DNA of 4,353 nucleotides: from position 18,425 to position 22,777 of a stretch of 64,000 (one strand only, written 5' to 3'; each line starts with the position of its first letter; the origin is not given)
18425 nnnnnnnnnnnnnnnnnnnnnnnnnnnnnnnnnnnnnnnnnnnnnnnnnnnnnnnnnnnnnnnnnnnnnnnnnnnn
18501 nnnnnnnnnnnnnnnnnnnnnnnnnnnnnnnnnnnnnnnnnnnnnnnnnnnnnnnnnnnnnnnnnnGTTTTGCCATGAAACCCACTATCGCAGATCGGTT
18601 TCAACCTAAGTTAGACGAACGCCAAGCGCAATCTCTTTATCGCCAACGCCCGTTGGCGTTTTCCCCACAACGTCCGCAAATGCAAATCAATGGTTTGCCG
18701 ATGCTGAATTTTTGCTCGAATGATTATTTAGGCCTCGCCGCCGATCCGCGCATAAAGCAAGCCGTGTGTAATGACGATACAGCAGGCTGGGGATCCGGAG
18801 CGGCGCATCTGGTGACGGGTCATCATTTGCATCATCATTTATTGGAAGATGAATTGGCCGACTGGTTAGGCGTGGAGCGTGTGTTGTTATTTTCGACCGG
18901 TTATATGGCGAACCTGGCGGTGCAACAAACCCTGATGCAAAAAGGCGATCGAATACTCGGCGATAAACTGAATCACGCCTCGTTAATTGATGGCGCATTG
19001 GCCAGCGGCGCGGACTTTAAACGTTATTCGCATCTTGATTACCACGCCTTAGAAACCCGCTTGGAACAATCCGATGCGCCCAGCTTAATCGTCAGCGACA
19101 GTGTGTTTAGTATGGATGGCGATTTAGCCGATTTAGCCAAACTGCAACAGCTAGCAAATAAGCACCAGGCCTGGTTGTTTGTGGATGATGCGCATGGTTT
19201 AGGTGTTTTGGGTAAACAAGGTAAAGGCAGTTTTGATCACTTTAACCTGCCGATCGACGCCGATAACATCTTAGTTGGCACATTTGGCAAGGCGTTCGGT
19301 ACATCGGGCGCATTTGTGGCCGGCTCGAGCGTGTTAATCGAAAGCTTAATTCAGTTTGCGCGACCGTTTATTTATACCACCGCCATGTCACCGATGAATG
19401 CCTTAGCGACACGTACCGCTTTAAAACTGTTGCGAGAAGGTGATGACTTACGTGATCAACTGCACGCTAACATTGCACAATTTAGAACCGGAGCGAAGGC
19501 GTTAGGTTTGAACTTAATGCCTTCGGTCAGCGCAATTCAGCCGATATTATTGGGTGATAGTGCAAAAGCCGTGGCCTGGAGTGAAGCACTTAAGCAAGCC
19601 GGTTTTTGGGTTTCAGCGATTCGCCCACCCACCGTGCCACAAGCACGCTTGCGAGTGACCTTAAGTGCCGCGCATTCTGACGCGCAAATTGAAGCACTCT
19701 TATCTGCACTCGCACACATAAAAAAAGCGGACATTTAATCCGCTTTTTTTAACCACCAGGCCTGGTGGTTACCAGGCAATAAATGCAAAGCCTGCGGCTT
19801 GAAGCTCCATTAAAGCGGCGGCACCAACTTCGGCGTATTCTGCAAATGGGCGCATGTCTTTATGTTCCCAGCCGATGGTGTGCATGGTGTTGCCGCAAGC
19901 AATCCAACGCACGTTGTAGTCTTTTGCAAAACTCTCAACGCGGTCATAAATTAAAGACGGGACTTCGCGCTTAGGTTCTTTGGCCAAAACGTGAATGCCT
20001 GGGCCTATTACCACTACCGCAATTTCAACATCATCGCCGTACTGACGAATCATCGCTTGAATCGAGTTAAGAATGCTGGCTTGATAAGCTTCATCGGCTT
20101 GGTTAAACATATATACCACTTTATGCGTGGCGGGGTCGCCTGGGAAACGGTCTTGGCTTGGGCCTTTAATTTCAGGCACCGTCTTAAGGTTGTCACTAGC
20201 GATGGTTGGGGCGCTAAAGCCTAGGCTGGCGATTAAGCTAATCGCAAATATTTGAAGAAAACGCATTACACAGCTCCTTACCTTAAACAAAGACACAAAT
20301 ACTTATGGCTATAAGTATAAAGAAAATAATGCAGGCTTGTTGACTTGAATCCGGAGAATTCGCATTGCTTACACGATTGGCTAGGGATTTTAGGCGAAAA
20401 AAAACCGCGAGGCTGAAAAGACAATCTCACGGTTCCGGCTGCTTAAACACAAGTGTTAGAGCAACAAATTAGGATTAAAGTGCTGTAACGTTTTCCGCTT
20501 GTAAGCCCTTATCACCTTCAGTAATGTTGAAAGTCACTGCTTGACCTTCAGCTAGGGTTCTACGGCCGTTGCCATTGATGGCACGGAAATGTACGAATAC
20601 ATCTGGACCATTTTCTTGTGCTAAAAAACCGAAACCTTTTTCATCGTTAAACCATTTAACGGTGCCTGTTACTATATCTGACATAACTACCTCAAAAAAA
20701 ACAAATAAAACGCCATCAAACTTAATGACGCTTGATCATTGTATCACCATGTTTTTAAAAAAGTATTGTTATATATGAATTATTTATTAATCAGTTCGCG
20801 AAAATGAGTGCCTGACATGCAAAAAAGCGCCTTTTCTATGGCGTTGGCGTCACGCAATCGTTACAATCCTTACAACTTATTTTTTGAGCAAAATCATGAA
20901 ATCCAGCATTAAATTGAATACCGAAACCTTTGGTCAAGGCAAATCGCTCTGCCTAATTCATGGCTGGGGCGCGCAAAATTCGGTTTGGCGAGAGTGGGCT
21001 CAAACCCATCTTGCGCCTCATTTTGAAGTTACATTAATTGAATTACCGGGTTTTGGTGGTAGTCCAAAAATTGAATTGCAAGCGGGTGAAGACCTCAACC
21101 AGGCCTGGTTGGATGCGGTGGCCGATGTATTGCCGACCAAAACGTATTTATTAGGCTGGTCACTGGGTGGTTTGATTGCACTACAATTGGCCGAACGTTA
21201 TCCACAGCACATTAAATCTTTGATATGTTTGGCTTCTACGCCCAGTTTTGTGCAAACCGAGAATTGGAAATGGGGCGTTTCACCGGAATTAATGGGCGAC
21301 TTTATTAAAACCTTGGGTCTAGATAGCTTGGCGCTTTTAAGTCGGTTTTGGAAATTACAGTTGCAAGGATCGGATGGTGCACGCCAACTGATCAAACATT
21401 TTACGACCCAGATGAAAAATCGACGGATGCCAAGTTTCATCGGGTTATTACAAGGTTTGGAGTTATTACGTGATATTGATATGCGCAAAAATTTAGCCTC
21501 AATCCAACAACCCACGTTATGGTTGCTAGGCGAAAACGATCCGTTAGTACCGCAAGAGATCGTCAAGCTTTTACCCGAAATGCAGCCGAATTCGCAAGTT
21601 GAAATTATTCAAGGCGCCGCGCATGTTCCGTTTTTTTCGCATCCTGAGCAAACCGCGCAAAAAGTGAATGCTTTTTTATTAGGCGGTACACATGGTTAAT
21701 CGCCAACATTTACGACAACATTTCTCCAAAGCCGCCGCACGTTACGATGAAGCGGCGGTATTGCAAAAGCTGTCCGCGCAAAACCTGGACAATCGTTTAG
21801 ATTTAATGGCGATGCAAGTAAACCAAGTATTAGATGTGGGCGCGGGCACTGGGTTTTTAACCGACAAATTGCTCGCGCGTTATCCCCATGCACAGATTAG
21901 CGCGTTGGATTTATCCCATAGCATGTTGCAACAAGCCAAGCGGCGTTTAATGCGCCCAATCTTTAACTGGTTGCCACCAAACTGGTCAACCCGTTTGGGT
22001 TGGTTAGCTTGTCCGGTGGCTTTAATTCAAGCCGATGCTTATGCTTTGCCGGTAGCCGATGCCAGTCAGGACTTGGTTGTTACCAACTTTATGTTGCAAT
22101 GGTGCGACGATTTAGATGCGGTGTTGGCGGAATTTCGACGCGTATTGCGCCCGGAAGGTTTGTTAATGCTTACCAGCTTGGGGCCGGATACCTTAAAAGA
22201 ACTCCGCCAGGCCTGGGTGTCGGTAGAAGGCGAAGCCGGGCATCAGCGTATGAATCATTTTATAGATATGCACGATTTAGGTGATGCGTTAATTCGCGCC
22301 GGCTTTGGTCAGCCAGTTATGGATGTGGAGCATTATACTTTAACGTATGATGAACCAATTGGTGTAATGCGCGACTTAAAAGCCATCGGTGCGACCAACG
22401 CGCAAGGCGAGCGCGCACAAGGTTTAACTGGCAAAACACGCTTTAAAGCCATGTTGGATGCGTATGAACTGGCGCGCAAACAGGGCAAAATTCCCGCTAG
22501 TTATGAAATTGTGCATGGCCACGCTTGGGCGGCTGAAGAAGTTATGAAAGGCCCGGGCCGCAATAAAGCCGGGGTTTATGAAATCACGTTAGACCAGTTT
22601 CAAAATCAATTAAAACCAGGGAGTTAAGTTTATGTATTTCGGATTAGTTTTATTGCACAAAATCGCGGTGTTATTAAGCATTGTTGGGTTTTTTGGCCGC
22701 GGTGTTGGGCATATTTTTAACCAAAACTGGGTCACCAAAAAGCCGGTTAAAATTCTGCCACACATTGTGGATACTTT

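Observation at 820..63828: Highly iterated palindrome (consensus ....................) pervades the window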

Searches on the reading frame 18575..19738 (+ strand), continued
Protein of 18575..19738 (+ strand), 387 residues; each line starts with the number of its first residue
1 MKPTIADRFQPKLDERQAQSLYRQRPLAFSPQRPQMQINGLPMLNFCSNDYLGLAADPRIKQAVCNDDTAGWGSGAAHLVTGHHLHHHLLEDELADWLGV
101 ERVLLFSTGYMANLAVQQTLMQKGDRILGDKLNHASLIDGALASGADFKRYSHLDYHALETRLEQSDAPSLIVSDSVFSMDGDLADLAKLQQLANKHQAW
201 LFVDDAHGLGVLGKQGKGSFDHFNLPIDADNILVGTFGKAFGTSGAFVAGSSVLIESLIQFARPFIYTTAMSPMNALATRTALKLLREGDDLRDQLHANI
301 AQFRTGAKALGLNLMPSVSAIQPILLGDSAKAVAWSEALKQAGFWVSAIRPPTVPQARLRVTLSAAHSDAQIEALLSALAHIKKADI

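Call 62: find_encoding_contigs(protein=P0022, flank=10000, max_places=1)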
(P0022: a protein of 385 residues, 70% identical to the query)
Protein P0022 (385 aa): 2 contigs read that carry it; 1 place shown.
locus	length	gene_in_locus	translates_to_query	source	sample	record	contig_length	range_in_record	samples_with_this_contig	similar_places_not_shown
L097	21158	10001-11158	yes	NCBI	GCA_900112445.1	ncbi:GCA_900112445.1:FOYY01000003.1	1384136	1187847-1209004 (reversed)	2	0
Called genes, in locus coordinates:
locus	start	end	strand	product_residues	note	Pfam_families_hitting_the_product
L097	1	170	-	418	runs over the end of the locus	PF07498:Rho_N, PF07497:Rho_RNA_bind, PF00006:ATP-synt_ab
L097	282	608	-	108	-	PF00085:Thioredoxin, PF13098:Thioredoxin_2, PF13905:Thioredoxin_8 (weak)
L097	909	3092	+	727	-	PF00580:UvrD-helicase, PF13245:AAA_19, PF13604:AAA_30 (faint), PF13361:UvrD_C, PF13538:UvrD_C_2 (weak), PF21196:PcrA_UvrD_tudor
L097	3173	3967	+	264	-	PF05116:S6PP (faint), PF08282:Hydrolase_3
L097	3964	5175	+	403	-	-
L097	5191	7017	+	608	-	PF00128:Alpha-amylase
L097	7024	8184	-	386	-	PF02595:Gly_kinase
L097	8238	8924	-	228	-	PF00156:Pribosyltran (weak)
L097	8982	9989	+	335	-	PF04055:Radical_SAM, PF06968:BATS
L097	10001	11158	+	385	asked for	PF00155:Aminotran_1_2, PF01212:Beta_elim_lyase (weak)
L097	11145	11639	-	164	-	PF02635:DsrE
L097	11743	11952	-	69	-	PF00313:CSD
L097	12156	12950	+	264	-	PF00561:Abhydrolase_1, PF00975:Thioesterase (weak), PF12146:Hydrolase_4, PF12697:Abhydrolase_6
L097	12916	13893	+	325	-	PF01209:Ubie_methyltran, PF05175:MTS, PF13489:Methyltransf_23, PF13847:Methyltransf_31, PF08241:Methyltransf_11, PF08242:Methyltransf_12, PF13649:Methyltransf_25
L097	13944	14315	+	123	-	PF04247:SirB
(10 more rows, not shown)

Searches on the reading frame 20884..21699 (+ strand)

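Call 12: search_protein_families(library=ncbifam, proteins=[window:20884-21699:+], max_evalue=0.00001)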
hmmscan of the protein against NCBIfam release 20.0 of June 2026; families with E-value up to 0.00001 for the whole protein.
window:20884-21699:+ (271 aa): 26 families (the best 25 are shown)
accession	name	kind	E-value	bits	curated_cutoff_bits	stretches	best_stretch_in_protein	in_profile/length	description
TIGR01738.1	bioH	equivalog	5e-64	216.3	206.95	1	17-264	1-244/245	pimeloyl-ACP methyl ester esterase BioH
NF007674.0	PRK10349.1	equivalog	1.1e-47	162.8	449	1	14-260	7-248/256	pimeloyl-ACP methyl ester esterase BioH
NF051488.1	bifunc_PcaDC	exception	2.6e-27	96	390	1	19-265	12-250/375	bifunctional 3-oxoadipate enol-lactonase/4-carboxymuconolactone decarboxylase PcaDC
TIGR02427.1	protocat_pcaD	equivalog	1.2e-24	87.1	255.85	1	19-265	13-250/251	3-oxoadipate enol-lactonase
NF011457.0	PRK14875.1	equivalog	6.3e-23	81.3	307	1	3-264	116-368/372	acetoin dehydrogenase dihydrolipoyllysine-residue acetyltransferase subunit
TIGR03695.1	menH_SHCHC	equivalog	3.4e-20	72.5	208.55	1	20-265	3-251/252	2-succinyl-6-hydroxy-2,4-cyclohexadiene-1-carboxylate synthase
NF051487.1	bifunc_PcaCD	exception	3.7e-18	65.8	430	1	16-265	169-411/413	bifunctional 4-carboxymuconolactone decarboxylase/3-oxoadipate enol-lactonase PcaCD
NF050089.1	i_nPHAscl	equivalog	1.2e-17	63.9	300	1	17-119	16-118/288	intracellular short-chain-length polyhydroxyalkanoate depolymerase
TIGR03611.1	RutD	equivalog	1.5e-13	50.7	238.5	1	13-116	7-111/258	pyrimidine utilization protein D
TIGR01250.1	pro_imino_pep_2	subfamily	9.9e-13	48.3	167.65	1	195-265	218-287/288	proline iminopeptidase-family hydrolase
NF008340.0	PRK11126.1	equivalog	1.3e-11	44.2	261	1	19-114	14-108/255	2-succinyl-6-hydroxy-2,4-cyclohexadiene-1-carboxylate synthase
NF058580.1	lipase_V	equivalog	7.6e-11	42.1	300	1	16-118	22-117/230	EstV family lipase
TIGR02240.1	PHA_depoly_arom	equivalog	4.4e-10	39.4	250.6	0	203-264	202-262/276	poly(3-hydroxyalkanoate) depolymerase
TIGR03056.1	bchO_mg_che_rel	equivalog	5.4e-10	38.8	172.55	1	18-114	27-124/278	alpha/beta fold hydrolase BchO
NF045948.1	ProImpepThrmp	equivalog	5.6e-10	39.1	500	0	195-265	218-287/291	proline iminopeptidase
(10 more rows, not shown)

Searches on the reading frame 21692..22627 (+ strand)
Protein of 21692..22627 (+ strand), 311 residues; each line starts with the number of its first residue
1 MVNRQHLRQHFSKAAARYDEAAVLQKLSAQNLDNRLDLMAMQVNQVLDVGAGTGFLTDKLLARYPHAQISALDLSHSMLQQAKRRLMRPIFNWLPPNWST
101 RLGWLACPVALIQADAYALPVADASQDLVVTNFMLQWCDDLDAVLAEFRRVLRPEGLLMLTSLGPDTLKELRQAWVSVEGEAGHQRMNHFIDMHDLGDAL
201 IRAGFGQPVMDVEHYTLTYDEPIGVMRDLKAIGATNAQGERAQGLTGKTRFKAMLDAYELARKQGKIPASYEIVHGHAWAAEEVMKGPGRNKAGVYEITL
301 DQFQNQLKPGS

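Call 12: search_protein_families(library=ncbifam, proteins=[window:21692-22627:+], max_evalue=0.00001)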
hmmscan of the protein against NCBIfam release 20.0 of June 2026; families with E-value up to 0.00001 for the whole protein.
window:21692-22627:+ (311 aa): 27 families (the best 25 are shown)
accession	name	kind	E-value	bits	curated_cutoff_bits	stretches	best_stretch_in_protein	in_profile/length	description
TIGR02072.1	BioC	equivalog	7.5e-65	219.1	184.95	1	10-279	1-243/244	malonyl-ACP O-methyltransferase BioC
NF007610.0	PRK10258.1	equivalog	3.7e-43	147.7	342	2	112-276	90-246/251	malonyl-ACP O-methyltransferase BioC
NF045667.1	MTase_DVU1556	equivalog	5e-17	62.1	155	1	109-205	68-160/213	DVU_1556 family methyltransferase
TIGR01934.1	MenG_MenH_UbiE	subfamily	1.4e-15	57.2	158.35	1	9-162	3-143/223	ubiquinone/menaquinone biosynthesis methyltransferase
NF001241.0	PRK00216.1-2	equivalog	7e-15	55.3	327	1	9-174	15-161/231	demethylmenaquinone methyltransferase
NF001244.0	PRK00216.1-5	equivalog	5.3e-14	52.1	216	1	4-163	7-156/236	bifunctional demethylmenaquinone methyltransferase/2-methoxy-6-polyprenyl-1,4-benzoquinol methylase UbiE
NF043040.1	corrin_prot_MT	hypoth_equivalog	3.9e-13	49.3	180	1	13-160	10-147/216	corrinoid protein-associated methyltransferase CpaM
NF002463.0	PRK01683.1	equivalog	1.2e-11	44.8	297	1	39-88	28-77/258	trans-aconitate 2-methyltransferase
NF052510.1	methyltran_MpqE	exception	3.4e-11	43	335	1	6-159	7-150/234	methyl-plastoquinone biosynthesis methyltransferase MpqE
NF001240.0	PRK00216.1-1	equivalog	2.9e-10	39.6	378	1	13-174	31-182/251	bifunctional demethylmenaquinone methyltransferase/2-methoxy-6-polyprenyl-1,4-benzoquinol methylase UbiE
NF008823.0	PRK11873.1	subfamily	9.8e-10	38.3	263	1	111-177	132-203/272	arsenite methyltransferase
NF010703.0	PRK14103.1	equivalog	1.4e-09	37.8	320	1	41-158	28-122/256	trans-aconitate 2-methyltransferase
NF041537.1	ArsM_AhpD_UU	exception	6.6e-09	35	510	1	42-161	76-181/345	arsenite methyltransferase/AhpD domain selenoprotein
NF001242.0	PRK00216.1-3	equivalog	1.5e-08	34.4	351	1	9-159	32-174/258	bifunctional demethylmenaquinone methyltransferase/2-methoxy-6-polyprenyl-1,4-benzoquinol methylase UbiE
NF038099.1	AsSugarArsM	exception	1.6e-08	34.1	400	1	44-174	60-183/321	arsenosugar biosynthesis arsenite methyltransferase ArsM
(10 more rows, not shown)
